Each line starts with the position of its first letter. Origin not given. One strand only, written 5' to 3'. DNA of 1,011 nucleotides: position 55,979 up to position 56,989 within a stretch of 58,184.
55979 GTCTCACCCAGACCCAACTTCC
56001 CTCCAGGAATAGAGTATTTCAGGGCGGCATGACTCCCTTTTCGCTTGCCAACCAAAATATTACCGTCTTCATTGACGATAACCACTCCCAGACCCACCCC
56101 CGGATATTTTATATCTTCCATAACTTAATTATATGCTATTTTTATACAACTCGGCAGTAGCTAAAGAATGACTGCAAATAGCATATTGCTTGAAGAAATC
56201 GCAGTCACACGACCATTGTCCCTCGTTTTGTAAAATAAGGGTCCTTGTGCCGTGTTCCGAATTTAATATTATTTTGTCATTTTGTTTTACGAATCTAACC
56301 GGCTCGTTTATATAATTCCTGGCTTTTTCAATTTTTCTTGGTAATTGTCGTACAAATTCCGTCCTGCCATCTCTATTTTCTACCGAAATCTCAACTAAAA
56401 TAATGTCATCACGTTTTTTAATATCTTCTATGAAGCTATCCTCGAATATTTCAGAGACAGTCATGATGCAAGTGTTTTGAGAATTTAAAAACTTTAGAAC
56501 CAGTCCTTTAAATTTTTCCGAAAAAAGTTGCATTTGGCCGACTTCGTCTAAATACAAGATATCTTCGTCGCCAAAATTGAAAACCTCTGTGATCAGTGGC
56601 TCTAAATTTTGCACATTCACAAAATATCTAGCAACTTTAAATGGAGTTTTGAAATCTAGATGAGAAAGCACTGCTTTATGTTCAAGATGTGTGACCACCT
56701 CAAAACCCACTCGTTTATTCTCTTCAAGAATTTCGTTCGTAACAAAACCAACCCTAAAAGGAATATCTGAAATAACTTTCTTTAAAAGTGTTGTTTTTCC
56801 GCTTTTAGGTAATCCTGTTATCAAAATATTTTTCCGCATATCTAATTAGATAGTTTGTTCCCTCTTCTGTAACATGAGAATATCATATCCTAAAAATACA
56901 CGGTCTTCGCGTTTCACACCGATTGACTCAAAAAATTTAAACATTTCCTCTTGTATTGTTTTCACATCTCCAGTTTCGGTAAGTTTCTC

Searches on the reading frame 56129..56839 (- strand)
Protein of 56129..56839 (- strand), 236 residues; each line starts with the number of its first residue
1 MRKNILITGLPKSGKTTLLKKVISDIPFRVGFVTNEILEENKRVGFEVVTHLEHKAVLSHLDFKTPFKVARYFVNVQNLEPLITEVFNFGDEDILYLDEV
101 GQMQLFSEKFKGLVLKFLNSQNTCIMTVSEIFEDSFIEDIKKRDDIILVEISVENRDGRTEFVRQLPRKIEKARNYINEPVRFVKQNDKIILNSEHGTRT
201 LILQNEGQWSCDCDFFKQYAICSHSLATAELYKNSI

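Call 4: search_protein_families(library=pfam, proteins=[window:56129-56839:-], max_evalue=0.1)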
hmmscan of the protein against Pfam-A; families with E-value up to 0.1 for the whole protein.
window:56129-56839:- (236 aa): 12 families
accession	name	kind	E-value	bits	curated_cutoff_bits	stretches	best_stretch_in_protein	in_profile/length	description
PF03266.21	NTPase_1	-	7.8e-32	110.9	23.9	1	4-158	1-162/168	NTPase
PF13173.12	AAA_14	-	9.8e-05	22.8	27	1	2-127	2-96/129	AAA domain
PF04434.22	SWIM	-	0.00084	19.3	19.6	1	205-232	9-37/38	SWIM zinc finger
PF13238.12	AAA_18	-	0.0017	19.3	29.4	1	5-41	1-35/128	AAA domain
PF13401.12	AAA_22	-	0.0027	18.5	27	1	3-30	6-36/130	AAA domain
PF01637.24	ATPase_2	-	0.0068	16.7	33.2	1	5-119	23-137/225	ATPase domain predominantly from Archaea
PF02492.25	cobW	-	0.0086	16.1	20.7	1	5-39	3-39/180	CobW/HypB/UreG, nucleotide-binding domain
PF09439.16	SRPRB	-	0.029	14.2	25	1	3-25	4-26/178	Signal recognition particle receptor beta subunit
PF15389.11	DUF4612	-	0.062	14.7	27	1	119-179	55-113/115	Domain of unknown function (DUF4612)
PF00004.35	AAA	-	0.076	13.9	21.2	0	5-103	1-69/131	ATPase family associated with various cellular activities (AAA)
PF00025.27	Arf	-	0.08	12.9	22.3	0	4-23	16-35/174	ADP-ribosylation factor family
PF03205.20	MobB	-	0.097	13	26.6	0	6-26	3-23/133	Molybdopterin guanine dinucleotide synthesis protein B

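Call 5: search_protein_families(library=ncbifam, proteins=[window:56129-56839:-], max_evalue=0.1)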
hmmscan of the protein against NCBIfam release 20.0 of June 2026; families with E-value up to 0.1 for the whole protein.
window:56129-56839:- (236 aa): 7 families
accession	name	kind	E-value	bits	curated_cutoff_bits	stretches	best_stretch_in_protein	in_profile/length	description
NF010248.0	PRK13695.1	equivalog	1.4e-34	119.4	156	1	3-160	4-168/180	NTPase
TIGR02788.1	VirB11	equivalog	0.00019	20.6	249.95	1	2-39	144-181/308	P-type DNA transfer ATPase VirB11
NF005807.0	PRK07667.1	equivalog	0.0028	17.2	221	0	7-45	22-65/193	kinase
TIGR00231.1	small_GTP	domain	0.018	14.8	42.5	1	3-23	4-24/164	GTP-binding protein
TIGR02782.1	TrbB_P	equivalog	0.043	13.1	304.55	1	2-27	136-161/303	P-type conjugative transfer ATPase TrbB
NF041053.1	CobW_rel_Se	equivalog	0.078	12.6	180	0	5-47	4-45/195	CobW-related selenoprotein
TIGR02858.1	spore_III_AA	equivalog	0.099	11.9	281.3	0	3-24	114-135/272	stage III sporulation protein AA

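Call 8: find_homologous_proteins(query=window:56129-56839:-)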
Query window:56129-56839:- (236 aa): 304 proteins with E <= 0.001 among 600 candidates; the best 120 are listed.
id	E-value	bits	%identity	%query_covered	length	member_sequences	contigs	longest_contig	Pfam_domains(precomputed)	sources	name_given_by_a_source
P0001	1.1e-151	521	100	100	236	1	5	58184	PF03266.22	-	-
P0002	1.9e-91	324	62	99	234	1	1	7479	PF03266.22,PF13401.13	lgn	-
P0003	1.1e-89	318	62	99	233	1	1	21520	PF03266.22,PF13401.13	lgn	-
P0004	4.3e-88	313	61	99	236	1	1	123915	PF03266.22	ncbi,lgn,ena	-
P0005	7.6e-88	312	59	99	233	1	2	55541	PF03266.22,PF13401.13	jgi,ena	jgi:nucleoside-triphosphatase THEP1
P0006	1.0e-87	312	60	99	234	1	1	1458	PF03266.22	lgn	-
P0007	5.4e-87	309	58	99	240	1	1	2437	PF03266.22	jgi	-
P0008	2.0e-86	307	60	98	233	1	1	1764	PF03266.22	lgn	-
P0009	2.9e-86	307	59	99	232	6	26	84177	PF03266.22,PF13401.13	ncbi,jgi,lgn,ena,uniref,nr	ncbi:MAG: hypothetical protein A3F94_01765 [Candidatus Spechtbacteria bacterium RIFCSPLOWO2_12_FULL_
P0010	3.0e-86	307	58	99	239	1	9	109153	PF03266.22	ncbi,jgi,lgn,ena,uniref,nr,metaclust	ncbi:hypothetical protein A2645_00910 [Candidatus Nomurabacteria bacterium RIFCSPHIGHO2_01_FULL_39_9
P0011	7.8e-86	305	61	98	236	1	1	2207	PF03266.22,PF13401.13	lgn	-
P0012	9.4e-86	305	59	99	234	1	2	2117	PF03266.22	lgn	-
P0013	1.1e-85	305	59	99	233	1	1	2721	PF03266.22,PF01580.25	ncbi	-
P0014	2.8e-85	304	60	100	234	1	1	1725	PF13173.13,PF03266.22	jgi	jgi:nucleoside-triphosphatase THEP1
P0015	3.3e-85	303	59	99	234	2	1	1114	PF03266.22,PF13401.13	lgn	-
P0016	5.1e-85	303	58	98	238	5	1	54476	PF03266.22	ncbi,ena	-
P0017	8.9e-85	302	58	98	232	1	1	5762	PF03266.22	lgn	-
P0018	1.3e-84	301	58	98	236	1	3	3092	PF03266.22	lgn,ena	-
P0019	1.7e-84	301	59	99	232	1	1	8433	PF03266.22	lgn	-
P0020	2.1e-84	301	59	99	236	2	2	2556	PF03266.22,PF13401.13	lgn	-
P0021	2.2e-84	301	60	99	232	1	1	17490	PF03266.22,PF13401.13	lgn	-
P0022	3.0e-84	300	58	98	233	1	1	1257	PF03266.22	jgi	jgi:nucleoside-triphosphatase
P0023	3.9e-83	297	57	99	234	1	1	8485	PF03266.22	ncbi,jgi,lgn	ncbi:MAG: nucleoside-triphosphatase [Candidatus Paceibacterota bacterium]|jgi:nucleoside-triphosphat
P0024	4.9e-83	296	59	98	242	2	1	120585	PF03266.22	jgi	-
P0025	1.2e-82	295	58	99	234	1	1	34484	PF03266.22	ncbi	-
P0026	1.5e-82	295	58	99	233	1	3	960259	PF03266.22,PF13401.13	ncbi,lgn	ncbi:MAG: nucleoside-triphosphatase [bacterium]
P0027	3.7e-82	293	58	98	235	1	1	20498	PF03266.22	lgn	-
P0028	3.9e-82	293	58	98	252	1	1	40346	PF03266.22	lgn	-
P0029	4.7e-82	293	58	100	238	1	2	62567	PF03266.22,PF13401.13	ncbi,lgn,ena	-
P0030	5.3e-82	293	58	99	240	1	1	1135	PF03266.22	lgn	-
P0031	1.3e-81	292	56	99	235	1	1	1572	PF03266.22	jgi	jgi:nucleoside-triphosphatase THEP1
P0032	1.7e-81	291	57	98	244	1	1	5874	PF03266.22,PF13401.13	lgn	-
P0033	1.8e-81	291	56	100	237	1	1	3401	PF03266.22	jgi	jgi:nucleoside-triphosphatase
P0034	2.0e-81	291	57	98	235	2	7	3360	PF13173.13,PF03266.22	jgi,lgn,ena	-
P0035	2.3e-81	291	58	99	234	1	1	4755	PF03266.22,PF04434.23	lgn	-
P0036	6.6e-81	289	58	98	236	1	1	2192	PF03266.22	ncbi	-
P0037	1.1e-80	288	58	97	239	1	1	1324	PF03266.22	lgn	-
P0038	1.2e-80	288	56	98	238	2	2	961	PF13173.13,PF03266.22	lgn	-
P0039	1.3e-80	288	57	98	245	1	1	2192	PF03266.22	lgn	-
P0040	1.4e-80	288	57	98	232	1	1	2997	PF03266.22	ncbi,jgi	jgi:nucleoside-triphosphatase THEP1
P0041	3.7e-80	287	57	99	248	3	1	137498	PF03266.22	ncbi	ncbi:MAG: nucleoside-triphosphatase, partial [Patescibacteria group bacterium]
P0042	5.8e-80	286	56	98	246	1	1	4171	PF03266.22,PF13401.13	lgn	-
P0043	7.2e-80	286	56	99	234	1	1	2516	PF03266.22,PF13401.13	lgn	-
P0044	8.4e-80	286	56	97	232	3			PF03266.22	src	-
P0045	9.6e-80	285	55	99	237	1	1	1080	PF03266.22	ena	-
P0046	1.0e-79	285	55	99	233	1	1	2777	PF03266.22,PF13401.13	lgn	-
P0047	1.5e-79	285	57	98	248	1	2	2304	PF03266.22,PF13401.13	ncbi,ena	-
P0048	4.7e-79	283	57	98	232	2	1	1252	PF03266.22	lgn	-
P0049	3.2e-78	280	57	99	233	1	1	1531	PF03266.22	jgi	jgi:nucleoside-triphosphatase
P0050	3.8e-78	280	56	100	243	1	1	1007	PF03266.22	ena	-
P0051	1.3e-77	279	53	99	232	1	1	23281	PF13173.13,PF03266.22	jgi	jgi:nucleoside-triphosphatase THEP1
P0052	7.1e-77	276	53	99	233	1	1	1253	PF03266.22,PF13401.13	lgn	-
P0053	1.0e-76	275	52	99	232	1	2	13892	PF03266.22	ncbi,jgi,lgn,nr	ncbi:MAG TPA: nucleoside-triphosphatase [Candidatus Paceibacterota bacterium]|jgi:nucleoside-triphos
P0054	2.0e-76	275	57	99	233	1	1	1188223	PF03266.22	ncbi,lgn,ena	-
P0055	2.1e-76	275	55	98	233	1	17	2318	PF03266.22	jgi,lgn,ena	-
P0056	2.1e-76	275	52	99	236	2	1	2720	PF13173.13,PF03266.22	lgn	-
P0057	2.4e-76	274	51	99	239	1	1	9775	PF03266.22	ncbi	-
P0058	3.1e-76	274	52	99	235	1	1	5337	PF13173.13,PF03266.22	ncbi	-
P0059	3.8e-76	274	55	100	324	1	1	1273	PF03266.22,PF13401.13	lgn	-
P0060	5.3e-76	273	56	100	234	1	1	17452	PF03266.22,PF13401.13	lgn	-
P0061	6.1e-76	273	53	99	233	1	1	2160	PF03266.22,PF13401.13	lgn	-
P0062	6.2e-76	273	56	99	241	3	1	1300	PF03266.22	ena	-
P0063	6.4e-76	273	53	99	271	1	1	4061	PF13173.13,PF03266.22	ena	-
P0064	7.3e-76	273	54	99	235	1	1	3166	PF03266.22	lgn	-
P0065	7.6e-76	273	53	99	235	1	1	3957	PF13173.13,PF03266.22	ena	-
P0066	8.1e-76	273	54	99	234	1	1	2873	PF13173.13,PF03266.22,PF13401.13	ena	-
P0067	8.6e-76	273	53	99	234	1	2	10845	PF13173.13,PF03266.22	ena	-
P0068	1.1e-75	272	53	99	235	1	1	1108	PF13173.13,PF03266.22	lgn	-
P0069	1.3e-75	272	55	99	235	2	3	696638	PF03266.22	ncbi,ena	-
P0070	2.2e-75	271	52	99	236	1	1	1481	PF13173.13,PF03266.22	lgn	-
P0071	2.4e-75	271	53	99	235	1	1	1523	PF13173.13,PF03266.22,PF13238.13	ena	-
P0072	3.6e-75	270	53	99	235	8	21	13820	PF13173.13,PF03266.22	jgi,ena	-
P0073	3.8e-75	270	53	99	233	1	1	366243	PF03266.22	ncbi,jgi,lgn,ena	ncbi:MAG: nucleoside-triphosphatase [Patescibacteria group bacterium]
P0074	4.9e-75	270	52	97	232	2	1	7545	PF03266.22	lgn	-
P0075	6.7e-75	270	55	100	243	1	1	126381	PF03266.22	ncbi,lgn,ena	-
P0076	7.0e-75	270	56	99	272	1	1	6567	PF03266.22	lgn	-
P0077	7.2e-75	269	53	99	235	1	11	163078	PF13173.13,PF03266.22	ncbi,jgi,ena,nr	ncbi:AAA family ATPase [Candidatus Woesearchaeota archaeon]|jgi:nucleoside-triphosphatase|nr:AAA fam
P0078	9.4e-75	269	55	99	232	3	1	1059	PF13173.13,PF03266.22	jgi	jgi:nucleoside-triphosphatase THEP1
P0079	1.1e-74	269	53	100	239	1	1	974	PF13173.13,PF03266.22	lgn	-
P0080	1.7e-74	268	54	97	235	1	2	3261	PF13173.13,PF03266.22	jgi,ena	-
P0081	1.9e-74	268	53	99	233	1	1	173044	PF13173.13,PF03266.22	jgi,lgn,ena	-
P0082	2.8e-74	268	53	99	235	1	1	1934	PF13173.13,PF03266.22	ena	-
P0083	2.8e-74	268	54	99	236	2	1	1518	PF13173.13,PF03266.22,PF01443.25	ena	-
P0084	2.8e-74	268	54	99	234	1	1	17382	PF13173.13,PF03266.22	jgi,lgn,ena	-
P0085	3.1e-74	267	52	99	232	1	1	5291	PF13173.13,PF03266.22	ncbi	ncbi:MAG: nucleoside-triphosphatase [Candidatus Uhrbacteria bacterium]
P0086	3.6e-74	267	54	98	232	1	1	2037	PF03266.22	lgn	-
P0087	5.6e-74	267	52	99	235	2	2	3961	PF13173.13,PF03266.22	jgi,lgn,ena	-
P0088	7.6e-74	266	52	98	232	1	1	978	PF03266.22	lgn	-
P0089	9.6e-74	266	52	100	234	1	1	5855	PF03266.22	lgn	-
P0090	1.5e-73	265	51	99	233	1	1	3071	PF13173.13,PF03266.22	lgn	-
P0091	1.8e-73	265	54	97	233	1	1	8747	PF13173.13,PF03266.22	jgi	-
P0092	1.9e-73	265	53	97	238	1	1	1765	PF13173.13,PF03266.22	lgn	-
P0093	2.2e-73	265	53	99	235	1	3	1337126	PF13173.13,PF03266.22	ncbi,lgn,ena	-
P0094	2.5e-73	264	59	91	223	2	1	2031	PF13173.13,PF03266.22,PF13401.13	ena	-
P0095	2.7e-73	264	53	99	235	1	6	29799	PF13173.13,PF03266.22,PF13238.13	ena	-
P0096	3.3e-73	264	51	99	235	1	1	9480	PF13173.13,PF03266.22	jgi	-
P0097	3.6e-73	264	55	98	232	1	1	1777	PF13173.13,PF03266.22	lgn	-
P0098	4.5e-73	264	52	98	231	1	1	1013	PF03266.22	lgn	-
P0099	4.6e-73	264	50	98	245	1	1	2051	PF03266.22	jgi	jgi:nucleoside-triphosphatase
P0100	5.1e-73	263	53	99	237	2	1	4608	PF13173.13,PF03266.22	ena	-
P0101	5.2e-73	263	53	99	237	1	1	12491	PF03266.22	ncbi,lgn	-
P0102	8.5e-73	263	51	99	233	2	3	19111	PF13173.13,PF03266.22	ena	-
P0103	1.0e-72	262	53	100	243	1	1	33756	PF03266.22,PF13401.13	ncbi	-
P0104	1.2e-72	262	53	99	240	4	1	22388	PF13173.13,PF03266.22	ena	-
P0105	1.2e-72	262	53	99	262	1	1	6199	PF13173.13,PF03266.22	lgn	-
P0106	1.4e-72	262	50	99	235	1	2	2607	PF03266.22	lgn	-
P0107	2.0e-72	261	53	97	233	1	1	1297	PF03266.22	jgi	jgi:nucleoside-triphosphatase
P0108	3.0e-72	261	54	99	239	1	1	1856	PF03266.22,PF13401.13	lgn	-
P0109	3.4e-72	261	48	98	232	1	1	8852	PF03266.22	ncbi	-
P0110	4.5e-72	260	52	99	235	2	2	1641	PF13173.13,PF03266.22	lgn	-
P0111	4.7e-72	260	50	100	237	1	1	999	PF13173.13,PF03266.22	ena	-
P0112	6.1e-72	260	54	95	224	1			PF13173.13,PF03266.22,PF13238.13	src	-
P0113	6.6e-72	260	53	99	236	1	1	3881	PF13173.13,PF03266.22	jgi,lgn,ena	-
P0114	6.7e-72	260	51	97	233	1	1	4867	PF13173.13,PF03266.22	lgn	-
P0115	8.6e-72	259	56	92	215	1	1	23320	PF03266.22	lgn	-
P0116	1.1e-71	259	53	98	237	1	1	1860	PF03266.22,PF13401.13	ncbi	-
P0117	2.3e-71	258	50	99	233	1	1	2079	PF13173.13,PF03266.22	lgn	-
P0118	2.6e-71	258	49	100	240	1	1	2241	PF13173.13,PF03266.22,PF13401.13,PF04434.23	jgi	-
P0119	3.6e-71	257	49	98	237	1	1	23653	PF03266.22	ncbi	-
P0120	3.8e-71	257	53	98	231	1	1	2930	PF03266.22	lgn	-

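Call 11: find_related_loci(query=A1, collection=genome_contigs, flank=6000)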
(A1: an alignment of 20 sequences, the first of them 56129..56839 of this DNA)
Query A1 (236 aa) in genome_contigs; peptide patterns used: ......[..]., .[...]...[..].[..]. (x = any residue, [..] = any of these).
600 stretches matched a pattern (row limit reached: there are more); 28 encode a relative of the query (tblastn E <= 1e-3); 28 distinct loci.
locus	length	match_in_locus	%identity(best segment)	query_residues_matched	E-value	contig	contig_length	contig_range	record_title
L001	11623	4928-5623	52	1-233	1e-84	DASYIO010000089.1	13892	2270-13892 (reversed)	MAG TPA_asm: Candidatus Paceibacterota bacterium isolate SMAG_U4269 k141_609615, whole genome shotgun sequence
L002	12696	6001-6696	55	1-233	5e-82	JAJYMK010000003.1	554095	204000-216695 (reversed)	MAG: bacterium isolate DBS2-4.bin128 NODE_8_length_554095_cov_5.04936, whole genome shotgun sequence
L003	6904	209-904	53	1-233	5e-82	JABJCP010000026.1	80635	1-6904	MAG: Candidatus Woesearchaeota archaeon isolate SI073_bin58 k141_1463147, whole genome shotgun sequence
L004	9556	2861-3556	53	1-233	2e-81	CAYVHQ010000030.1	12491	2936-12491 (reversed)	MAG TPA_asm: uncultured Gammaproteobacteria bacterium isolate SRP286056_co1_702 genome assembly, contig: NODE_6399_lengt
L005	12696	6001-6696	53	1-233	3e-80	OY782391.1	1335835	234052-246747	MAG: Candidatus Gracilibacteria bacterium isolate 3657eba1-8dd3-48ff-b7f3-7c2c16b724d5 genome assembly, chromosome: 1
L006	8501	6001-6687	49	1-230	2e-76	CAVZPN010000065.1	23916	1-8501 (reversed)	MAG: uncultured archaeon isolate MFD02832.bin.2.135 genome assembly, contig: contig_77416, whole genome shotgun sequence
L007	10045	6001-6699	49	1-234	3e-75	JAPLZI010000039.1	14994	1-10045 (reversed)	MAG: Candidatus Taylorbacteria bacterium isolate LacPavin_0419_WC90_MAG_44_7 LacPavin_0419_WC90_scaffold_918475, whole g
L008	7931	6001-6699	49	1-234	4e-73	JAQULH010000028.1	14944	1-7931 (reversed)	MAG: Patescibacteria group bacterium isolate STD1_126 NODE_9911_length_14944_cov_12.610582_Sandtown_D1, whole genome sho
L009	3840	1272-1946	47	8-233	5e-73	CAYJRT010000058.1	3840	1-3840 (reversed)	MAG TPA_asm: uncultured Candidatus Saccharibacteria bacterium isolate ERP125453_co1_476 genome assembly, contig: NODE_33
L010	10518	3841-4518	44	1-227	1e-69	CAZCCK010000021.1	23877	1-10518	MAG TPA_asm: Candidatus Woesearchaeota archaeon isolate SRP193066_co2_72 genome assembly, contig: NODE_1100_length_23877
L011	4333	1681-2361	47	1-227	1e-69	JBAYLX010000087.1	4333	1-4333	MAG: Candidatus Paceibacterota bacterium isolate SO_2016_LW1_25 scaffold36235_LW64-88_2016, whole genome shotgun sequenc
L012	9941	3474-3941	50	1-157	8e-48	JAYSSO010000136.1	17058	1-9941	MAG: Candidatus Lloydbacteria bacterium isolate GFS_12220 GFS_12220_135, whole genome shotgun sequence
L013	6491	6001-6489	47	1-163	3e-46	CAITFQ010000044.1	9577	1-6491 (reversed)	Candidatus Uhrbacteria bacterium isolate Umea1p2_bin-0579 genome assembly, contig: bin-0579:44/84, whole genome shotgun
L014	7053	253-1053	33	5-233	1e-44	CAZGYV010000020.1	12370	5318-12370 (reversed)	MAG TPA_asm: uncultured Candidatus Saccharibacteria bacterium isolate SRP192515_co1_377 genome assembly, contig: NODE_50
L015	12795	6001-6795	32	5-229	3e-40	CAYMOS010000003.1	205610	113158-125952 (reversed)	MAG TPA_asm: uncultured Candidatus Saccharibacteria bacterium isolate SRP199154_co1_50 genome assembly, contig: NODE_15_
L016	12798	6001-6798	33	2-227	2e-37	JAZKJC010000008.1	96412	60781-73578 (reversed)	MAG: Patescibacteria group bacterium isolate ADI_DC_SW_02_SPN_11032020-bin081_1 DCSW02SPN_B081_1_000000000008, whole gen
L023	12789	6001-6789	29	5-227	1e-27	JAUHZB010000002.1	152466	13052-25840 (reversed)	MAG: bacterium isolate 3_bin.93 NODE_198_length_152466_cov_1.528538, whole genome shotgun sequence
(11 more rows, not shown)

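Call 13: find_encoding_contigs(protein=P0001, flank=6000, max_places=6)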
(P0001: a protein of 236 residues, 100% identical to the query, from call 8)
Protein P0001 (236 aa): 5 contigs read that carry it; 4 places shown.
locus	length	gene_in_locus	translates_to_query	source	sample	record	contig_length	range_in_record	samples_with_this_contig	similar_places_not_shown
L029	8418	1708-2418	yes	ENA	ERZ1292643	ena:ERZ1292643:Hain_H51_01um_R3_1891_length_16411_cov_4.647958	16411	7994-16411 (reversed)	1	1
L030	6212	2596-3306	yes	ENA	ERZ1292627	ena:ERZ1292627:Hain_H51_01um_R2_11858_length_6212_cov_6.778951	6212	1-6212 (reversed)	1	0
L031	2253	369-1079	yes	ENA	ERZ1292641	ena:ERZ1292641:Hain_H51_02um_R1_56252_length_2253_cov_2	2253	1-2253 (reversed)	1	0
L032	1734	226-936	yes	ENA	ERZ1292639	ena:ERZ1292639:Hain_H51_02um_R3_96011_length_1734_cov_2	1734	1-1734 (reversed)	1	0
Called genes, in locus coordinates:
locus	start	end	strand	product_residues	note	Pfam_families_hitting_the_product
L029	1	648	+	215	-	?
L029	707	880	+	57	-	-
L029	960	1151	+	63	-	-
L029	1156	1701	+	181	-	PF01928:CYTH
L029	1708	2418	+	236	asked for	PF03266:NTPase_1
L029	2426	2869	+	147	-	PF00293:NUDIX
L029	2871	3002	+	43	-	-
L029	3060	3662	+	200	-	-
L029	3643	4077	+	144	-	PF07681:DoxX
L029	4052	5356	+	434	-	PF00892:EamA, PF03151:TPT (weak), PF00892:EamA, PF07883:Cupin_2 (weak)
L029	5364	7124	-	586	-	PF00664:ABC_membrane, PF00005:ABC_tran, PF02463:SMC_N (weak)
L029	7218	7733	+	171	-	PF00293:NUDIX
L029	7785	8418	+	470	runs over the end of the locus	PF25917:BSH_RND (weak)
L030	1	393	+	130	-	?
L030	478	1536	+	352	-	PF05496:RuvB_N, PF13177:DNA_pol3_delta2, PF00004:AAA, PF13177:DNA_pol3_delta2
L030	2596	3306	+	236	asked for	PF03266:NTPase_1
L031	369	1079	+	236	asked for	PF03266:NTPase_1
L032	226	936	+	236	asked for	PF03266:NTPase_1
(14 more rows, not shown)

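Call 14: find_encoding_contigs(protein=P0004, flank=6000, max_places=3)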
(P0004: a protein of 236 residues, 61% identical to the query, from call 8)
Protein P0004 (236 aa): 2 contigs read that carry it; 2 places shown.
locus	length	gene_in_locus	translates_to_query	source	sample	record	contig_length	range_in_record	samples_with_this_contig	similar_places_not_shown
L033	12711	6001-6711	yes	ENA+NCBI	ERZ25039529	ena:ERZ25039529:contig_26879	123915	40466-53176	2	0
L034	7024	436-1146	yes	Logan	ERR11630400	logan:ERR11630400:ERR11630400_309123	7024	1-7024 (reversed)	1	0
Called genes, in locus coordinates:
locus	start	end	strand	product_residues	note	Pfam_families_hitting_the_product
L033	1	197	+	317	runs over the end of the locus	PF01193:RNA_pol_L, PF01000:RNA_pol_A_bac, PF03118:RNA_pol_A_CTD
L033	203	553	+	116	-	PF01196:Ribosomal_L17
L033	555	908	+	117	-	PF00572:Ribosomal_L13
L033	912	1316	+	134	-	PF00380:Ribosomal_S9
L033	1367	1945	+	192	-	PF01025:GrpE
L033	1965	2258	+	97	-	-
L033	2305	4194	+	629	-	PF00012:HSP70, PF06723:MreB_Mbl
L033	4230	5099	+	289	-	PF00226:DnaJ, PF01556:DnaJ_C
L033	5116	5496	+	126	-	-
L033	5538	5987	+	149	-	PF00293:NUDIX, PF14815:NUDIX_4 (weak)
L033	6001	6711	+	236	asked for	PF03266:NTPase_1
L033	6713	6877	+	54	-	-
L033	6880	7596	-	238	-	PF03372:Exo_endo_phos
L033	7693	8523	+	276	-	-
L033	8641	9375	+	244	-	-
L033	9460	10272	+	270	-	PF04909:Amidohydro_2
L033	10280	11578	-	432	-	PF01071:GARS_A (weak), PF02843:GARS_C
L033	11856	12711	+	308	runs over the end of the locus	PF00892:EamA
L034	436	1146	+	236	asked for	PF03266:NTPase_1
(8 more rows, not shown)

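Call 15: find_encoding_contigs(protein=P0009, flank=6000, max_places=3)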
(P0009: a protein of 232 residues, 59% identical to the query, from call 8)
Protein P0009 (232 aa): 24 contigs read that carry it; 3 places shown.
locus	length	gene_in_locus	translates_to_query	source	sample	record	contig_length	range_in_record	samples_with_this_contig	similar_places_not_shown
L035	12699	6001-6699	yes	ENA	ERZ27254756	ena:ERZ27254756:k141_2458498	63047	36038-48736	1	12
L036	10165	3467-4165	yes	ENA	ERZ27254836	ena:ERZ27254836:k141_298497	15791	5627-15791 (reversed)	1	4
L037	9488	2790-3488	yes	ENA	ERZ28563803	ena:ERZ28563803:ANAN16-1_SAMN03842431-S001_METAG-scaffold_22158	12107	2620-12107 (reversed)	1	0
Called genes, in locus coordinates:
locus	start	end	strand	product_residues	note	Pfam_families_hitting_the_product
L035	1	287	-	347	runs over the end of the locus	PF11104:PilM_2, PF06723:MreB_Mbl (faint), PF14450:FtsA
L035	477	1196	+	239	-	PF00156:Pribosyltran (weak)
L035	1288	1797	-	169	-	PF00156:Pribosyltran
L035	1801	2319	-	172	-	-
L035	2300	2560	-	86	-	PF01909:NTP_transf_2 (weak), PF18765:Polbeta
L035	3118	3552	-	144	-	PF18923:DUF5673 (weak)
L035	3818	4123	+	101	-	PF01541:GIY-YIG, PF10544:T5orf172 (weak)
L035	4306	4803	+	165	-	PF04229:GrpB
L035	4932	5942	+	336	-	PF08950:DUF1861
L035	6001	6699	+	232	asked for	PF03266:NTPase_1, PF13401:AAA_22 (weak)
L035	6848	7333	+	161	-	PF08719:NADAR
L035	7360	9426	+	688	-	PF17191:RecG_wedge, PF01336:tRNA_anti-codon (weak), PF04851:ResIII, PF00270:DEAD, PF22590:Cas3-like_C_2 (faint), PF00271:Helicase_C, PF19833:RecG_dom3_C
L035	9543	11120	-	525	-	PF13632:Glyco_trans_2_3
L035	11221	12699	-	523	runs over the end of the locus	PF04293:SpoVR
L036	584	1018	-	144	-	PF18923:DUF5673 (weak)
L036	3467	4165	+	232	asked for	PF03266:NTPase_1, PF13401:AAA_22 (weak)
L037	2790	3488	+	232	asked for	PF03266:NTPase_1, PF13401:AAA_22 (weak)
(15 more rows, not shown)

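Call 16: find_encoding_contigs(protein=P0003, flank=5000, max_places=2)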
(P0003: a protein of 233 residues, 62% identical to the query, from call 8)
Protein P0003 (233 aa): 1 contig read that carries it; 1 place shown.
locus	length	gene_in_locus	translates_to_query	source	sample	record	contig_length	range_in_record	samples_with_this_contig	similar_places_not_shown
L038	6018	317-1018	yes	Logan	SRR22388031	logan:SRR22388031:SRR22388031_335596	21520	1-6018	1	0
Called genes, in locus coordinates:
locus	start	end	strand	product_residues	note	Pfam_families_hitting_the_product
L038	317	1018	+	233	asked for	PF03266:NTPase_1, PF13401:AAA_22 (faint)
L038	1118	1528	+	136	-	PF00856:SET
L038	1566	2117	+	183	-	PF01928:CYTH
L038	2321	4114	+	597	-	PF26549:Tricorn_N, PF26550:Tricorn_2nd, PF02129:Peptidase_S15 (weak), PF05448:AXE1 (weak), PF00561:Abhydrolase_1 (weak), PF01738:DLH, PF00326:Peptidase_S9, PF20434:BD-FAE, +6 more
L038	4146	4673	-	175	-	PF23477:zf_Tbcl_2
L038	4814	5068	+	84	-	PF01541:GIY-YIG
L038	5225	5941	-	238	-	-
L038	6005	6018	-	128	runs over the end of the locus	-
